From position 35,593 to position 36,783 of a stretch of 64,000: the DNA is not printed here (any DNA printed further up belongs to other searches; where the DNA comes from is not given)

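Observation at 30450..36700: Plasmid-type basic replicon among housekeeping genes: two different par cassettes in tandem, three repeat families, an AAA+ and a DnaA-domain-I protein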

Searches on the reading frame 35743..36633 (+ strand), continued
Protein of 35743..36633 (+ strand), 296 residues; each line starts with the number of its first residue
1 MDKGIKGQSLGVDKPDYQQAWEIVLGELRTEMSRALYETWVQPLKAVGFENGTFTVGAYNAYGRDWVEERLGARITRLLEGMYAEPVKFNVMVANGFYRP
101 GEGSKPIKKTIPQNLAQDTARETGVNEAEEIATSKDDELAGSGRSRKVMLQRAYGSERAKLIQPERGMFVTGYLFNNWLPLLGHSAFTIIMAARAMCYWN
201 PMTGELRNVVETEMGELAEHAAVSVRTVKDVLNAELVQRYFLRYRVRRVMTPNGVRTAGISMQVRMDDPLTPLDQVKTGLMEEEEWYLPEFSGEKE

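Call 63: search_dna_similar(query=window:35743-36630:+, collection=plasmids, mode=protein, max_evalue=0.001, max_rows=15)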
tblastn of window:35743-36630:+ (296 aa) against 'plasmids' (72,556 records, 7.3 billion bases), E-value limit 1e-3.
Records with a match: 1; places in all: 1; records where one place covers at least 80% of the query: 1.
Best place of each record, by identity: <60% 1.
By first word of the organism name: Leptolinea 1.
By predicted mobility (MOB-suite, as given by PLSDB): non-mobilizable 1.
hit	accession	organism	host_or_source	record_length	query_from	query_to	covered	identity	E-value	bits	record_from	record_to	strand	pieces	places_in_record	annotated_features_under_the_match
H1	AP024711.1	Leptolinea sp. HRD-7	-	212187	1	296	100%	52.7%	3e-95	314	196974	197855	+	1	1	hypothetical protein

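Call 70: search_protein_families(library=pfam, proteins=[L057:9067-9903:+], max_evalue=0.01)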
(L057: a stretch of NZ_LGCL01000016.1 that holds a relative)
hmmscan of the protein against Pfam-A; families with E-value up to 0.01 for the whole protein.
L057:9067-9903:+ (278 aa): 2 families
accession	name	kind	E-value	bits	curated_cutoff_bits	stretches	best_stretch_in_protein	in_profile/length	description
PF10547.14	P22_AR_N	-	1e-15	58.3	30.7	1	16-124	3-109/115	P22_AR N-terminal domain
PF15679.10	DUF4665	-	0.0029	18.6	27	1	143-192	17-67/99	Domain of unknown function (DUF4665)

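Call 83: find_homologous_proteins(query=L057:9953-10843:+)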
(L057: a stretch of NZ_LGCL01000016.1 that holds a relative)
Query L057:9953-10843:+ (297 aa): 789 proteins with E <= 0.001 among 1879 candidates; the best 120 are listed.
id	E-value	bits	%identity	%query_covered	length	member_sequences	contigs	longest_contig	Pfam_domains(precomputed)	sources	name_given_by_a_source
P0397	3.7e-192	655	97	100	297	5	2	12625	PF11638.14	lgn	-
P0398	1.4e-159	548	84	100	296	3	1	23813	PF11638.14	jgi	-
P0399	3.1e-119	416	63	98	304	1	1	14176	PF11638.14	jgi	jgi:hypothetical protein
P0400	3.3e-119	416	64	100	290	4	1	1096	PF11638.14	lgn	-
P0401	5.6e-119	415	62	100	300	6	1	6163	PF11638.14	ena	-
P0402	7.9e-119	414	62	100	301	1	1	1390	PF11638.14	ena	-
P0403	1.3e-118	414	65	100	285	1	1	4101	PF11638.14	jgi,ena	-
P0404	1.4e-118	413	62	100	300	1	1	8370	PF11638.14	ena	-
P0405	6.8e-118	411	62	100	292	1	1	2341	PF11638.14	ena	-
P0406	9.1e-118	411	63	100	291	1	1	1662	PF11638.14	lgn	-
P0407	5.4e-117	408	63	100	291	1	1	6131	PF11638.14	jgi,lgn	jgi:hypothetical protein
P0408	1.7e-116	407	62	99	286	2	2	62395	PF11638.14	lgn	-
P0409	5.1e-116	405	63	99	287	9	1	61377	PF11638.14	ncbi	-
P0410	8.0e-116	404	63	100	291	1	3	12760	PF11638.14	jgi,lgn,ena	jgi:hypothetical protein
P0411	9.0e-116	404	63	100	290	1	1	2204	PF11638.14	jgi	jgi:hypothetical protein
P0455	3.6e-111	389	60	100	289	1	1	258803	PF11638.14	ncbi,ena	-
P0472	4.6e-110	385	62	96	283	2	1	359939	PF11638.14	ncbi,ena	-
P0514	2.9e-107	376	57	100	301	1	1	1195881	PF11638.14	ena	-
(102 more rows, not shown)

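Call 86: find_encoding_contigs(protein=P0514, flank=10000, max_places=2)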
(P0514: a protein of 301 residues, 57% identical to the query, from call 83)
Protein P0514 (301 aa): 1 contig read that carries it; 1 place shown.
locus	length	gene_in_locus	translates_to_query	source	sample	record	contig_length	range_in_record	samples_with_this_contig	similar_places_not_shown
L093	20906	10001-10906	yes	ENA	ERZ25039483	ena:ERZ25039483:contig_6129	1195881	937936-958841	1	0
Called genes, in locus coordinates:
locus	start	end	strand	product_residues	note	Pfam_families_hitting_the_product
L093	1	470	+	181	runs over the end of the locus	PF07730:HisKA_3 (weak), PF13581:HATPase_c_2, PF02518:HATPase_c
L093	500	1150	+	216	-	PF00072:Response_reg, PF00196:GerE, PF08281:Sigma70_r4_2 (weak)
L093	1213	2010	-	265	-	PF13847:Methyltransf_31 (weak), PF08241:Methyltransf_11, PF13649:Methyltransf_25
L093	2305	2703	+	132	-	PF00196:GerE, PF13384:HTH_23 (weak)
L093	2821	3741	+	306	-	-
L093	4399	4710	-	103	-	-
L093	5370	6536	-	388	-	-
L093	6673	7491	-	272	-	PF01656:CbiA, PF02374:ArsA_ATPase (weak), PF06564:CBP_BcsQ (weak), PF09140:MipZ (faint), PF10609:ParA (faint), PF13614:AAA_31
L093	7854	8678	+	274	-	PF13191:AAA_16 (weak), PF13401:AAA_22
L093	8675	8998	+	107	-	-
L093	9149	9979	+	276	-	PF10547:P22_AR_N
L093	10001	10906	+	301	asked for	PF11638:DnaA_N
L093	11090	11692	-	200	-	PF02190:LON_substr_bdg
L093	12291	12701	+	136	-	PF02036:SCP2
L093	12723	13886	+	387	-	PF00465:Fe-ADH, PF13685:Fe-ADH_2, PF25137:ADH_Fe_C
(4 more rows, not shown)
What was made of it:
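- Contigs reach 1,195,881 bp with the cluster internal (call 86).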

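Call 87: find_encoding_contigs(protein=P0118, flank=10000, max_places=2)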
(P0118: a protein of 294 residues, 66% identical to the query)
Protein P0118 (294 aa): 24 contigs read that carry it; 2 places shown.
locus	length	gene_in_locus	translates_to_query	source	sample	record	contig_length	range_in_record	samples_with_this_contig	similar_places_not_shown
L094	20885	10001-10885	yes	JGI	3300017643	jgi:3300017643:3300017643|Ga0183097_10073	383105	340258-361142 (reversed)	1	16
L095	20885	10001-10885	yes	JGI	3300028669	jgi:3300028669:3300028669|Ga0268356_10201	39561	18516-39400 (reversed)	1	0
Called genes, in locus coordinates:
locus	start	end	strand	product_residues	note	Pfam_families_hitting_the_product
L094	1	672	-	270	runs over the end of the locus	PF04240:Caroten_synth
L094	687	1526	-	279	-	PF00561:Abhydrolase_1, PF12697:Abhydrolase_6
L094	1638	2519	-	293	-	-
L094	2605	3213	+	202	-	PF00440:TetR_N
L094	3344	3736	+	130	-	-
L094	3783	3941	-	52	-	-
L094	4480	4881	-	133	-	-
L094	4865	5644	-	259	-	PF01656:CbiA, PF02374:ArsA_ATPase (faint), PF07015:VirC1 (faint), PF09140:MipZ (faint), PF10609:ParA (weak), PF13614:AAA_31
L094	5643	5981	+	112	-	-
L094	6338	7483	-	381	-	-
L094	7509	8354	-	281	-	PF01656:CbiA, PF06564:CBP_BcsQ (faint), PF09140:MipZ (faint), PF10609:ParA, PF13614:AAA_31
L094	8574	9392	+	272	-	PF13191:AAA_16, PF13401:AAA_22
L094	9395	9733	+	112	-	-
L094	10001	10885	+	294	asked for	PF11638:DnaA_N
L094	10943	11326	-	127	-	PF02537:CRCB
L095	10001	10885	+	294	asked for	PF11638:DnaA_N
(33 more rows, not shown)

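Call 103: find_related_loci(query=A1, collection=viral_contigs, flank=5000)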
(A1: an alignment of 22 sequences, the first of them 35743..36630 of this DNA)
Query A1 (296 aa) in viral_contigs; peptide patterns used: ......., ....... (x = any residue, [..] = any of these).
27 stretches matched a pattern, but none encodes a relative of the query by tblastn (E <= 1e-3).
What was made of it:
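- Tried and rejected: No relative in IMG/VR (call 103).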

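Call 105: find_encoding_contigs(protein=P0472, flank=10000, max_places=1)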
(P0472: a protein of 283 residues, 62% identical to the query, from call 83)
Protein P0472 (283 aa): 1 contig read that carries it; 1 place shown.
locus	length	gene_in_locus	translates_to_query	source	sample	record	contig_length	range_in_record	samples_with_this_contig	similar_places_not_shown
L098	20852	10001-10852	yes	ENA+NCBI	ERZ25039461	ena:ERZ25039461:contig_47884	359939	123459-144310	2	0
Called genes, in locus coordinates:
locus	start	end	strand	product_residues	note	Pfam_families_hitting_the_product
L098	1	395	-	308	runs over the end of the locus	-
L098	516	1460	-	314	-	PF13472:Lipase_GDSL_2 (weak)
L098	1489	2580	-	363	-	-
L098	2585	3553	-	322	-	PF03062:MBOAT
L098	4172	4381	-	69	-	-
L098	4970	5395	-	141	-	-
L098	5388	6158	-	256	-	PF00142:Fer4_NifH (faint), PF01656:CbiA, PF02374:ArsA_ATPase (weak), PF06564:CBP_BcsQ, PF07015:VirC1 (faint), PF09140:MipZ (weak), PF10609:ParA, PF13614:AAA_31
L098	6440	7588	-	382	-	-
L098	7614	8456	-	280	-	PF01656:CbiA, PF06564:CBP_BcsQ (weak), PF09140:MipZ (faint), PF10609:ParA (weak), PF13614:AAA_31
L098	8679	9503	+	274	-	PF13191:AAA_16 (weak), PF13401:AAA_22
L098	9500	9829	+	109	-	-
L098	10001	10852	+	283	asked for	PF11638:DnaA_N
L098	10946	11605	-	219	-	PF02190:LON_substr_bdg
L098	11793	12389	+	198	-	PF02682:CT_C_D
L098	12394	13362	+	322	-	PF02626:CT_A_B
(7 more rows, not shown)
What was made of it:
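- Homologous clusters sit on contigs of 0.36-1.2 Mb (calls 83, 86, 105).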

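Call 106: find_encoding_contigs(protein=P0043, flank=10000, max_places=1)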
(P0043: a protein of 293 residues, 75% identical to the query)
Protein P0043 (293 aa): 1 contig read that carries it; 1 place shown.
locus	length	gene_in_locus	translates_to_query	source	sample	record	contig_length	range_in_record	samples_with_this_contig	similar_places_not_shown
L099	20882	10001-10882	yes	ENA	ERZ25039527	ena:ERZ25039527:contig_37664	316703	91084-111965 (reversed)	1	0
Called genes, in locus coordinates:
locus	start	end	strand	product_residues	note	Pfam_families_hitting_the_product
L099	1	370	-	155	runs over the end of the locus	-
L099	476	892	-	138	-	PF00692:dUTPase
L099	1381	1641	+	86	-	-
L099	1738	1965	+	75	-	PF00376:MerR, PF13411:MerR_1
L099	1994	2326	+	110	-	-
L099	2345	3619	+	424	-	PF00092:VWA, PF13519:VWA_2, PF13768:VWA_3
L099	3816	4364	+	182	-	PF04229:GrpB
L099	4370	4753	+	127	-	-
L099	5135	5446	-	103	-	-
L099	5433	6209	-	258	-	PF01656:CbiA, PF02374:ArsA_ATPase (weak), PF06564:CBP_BcsQ (weak), PF09140:MipZ (faint), PF10609:ParA (weak), PF13614:AAA_31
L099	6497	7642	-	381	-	-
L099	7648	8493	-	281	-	PF01656:CbiA, PF06564:CBP_BcsQ (faint), PF09140:MipZ (faint), PF10609:ParA, PF13614:AAA_31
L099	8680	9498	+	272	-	PF13191:AAA_16 (weak), PF13401:AAA_22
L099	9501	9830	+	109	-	-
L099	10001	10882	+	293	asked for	PF11638:DnaA_N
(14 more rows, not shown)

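Call 107: find_encoding_contigs(protein=P0455, flank=10000, max_places=1)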
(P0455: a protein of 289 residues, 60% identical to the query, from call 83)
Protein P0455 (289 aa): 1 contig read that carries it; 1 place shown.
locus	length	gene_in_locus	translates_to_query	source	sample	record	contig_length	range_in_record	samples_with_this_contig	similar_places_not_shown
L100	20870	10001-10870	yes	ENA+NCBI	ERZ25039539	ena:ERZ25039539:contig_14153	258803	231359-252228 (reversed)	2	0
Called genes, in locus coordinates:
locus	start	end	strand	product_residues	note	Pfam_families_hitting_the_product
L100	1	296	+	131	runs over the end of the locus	-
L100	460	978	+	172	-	PF03479:PCC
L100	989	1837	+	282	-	PF05050:Methyltransf_21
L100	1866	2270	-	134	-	-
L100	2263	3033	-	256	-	PF00142:Fer4_NifH (faint), PF01656:CbiA, PF02374:ArsA_ATPase (weak), PF06564:CBP_BcsQ (weak), PF07015:VirC1 (faint), PF09140:MipZ (weak), PF10609:ParA (weak), PF13614:AAA_31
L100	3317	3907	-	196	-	PF09339:HTH_IclR (weak), PF01022:HTH_5, PF12840:HTH_20, PF09860:DUF2087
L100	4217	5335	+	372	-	PF00144:Beta-lactamase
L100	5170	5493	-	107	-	-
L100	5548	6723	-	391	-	-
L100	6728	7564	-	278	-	PF01656:CbiA, PF02374:ArsA_ATPase (weak), PF06564:CBP_BcsQ (weak), PF09140:MipZ (faint), PF10609:ParA (faint), PF13614:AAA_31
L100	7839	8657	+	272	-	PF13191:AAA_16 (weak), PF13401:AAA_22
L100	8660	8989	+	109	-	-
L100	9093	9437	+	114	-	PF10547:P22_AR_N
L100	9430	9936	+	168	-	-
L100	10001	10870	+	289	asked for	PF11638:DnaA_N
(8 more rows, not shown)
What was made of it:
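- Large contigs carry it (calls 86, 87, 105-107).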
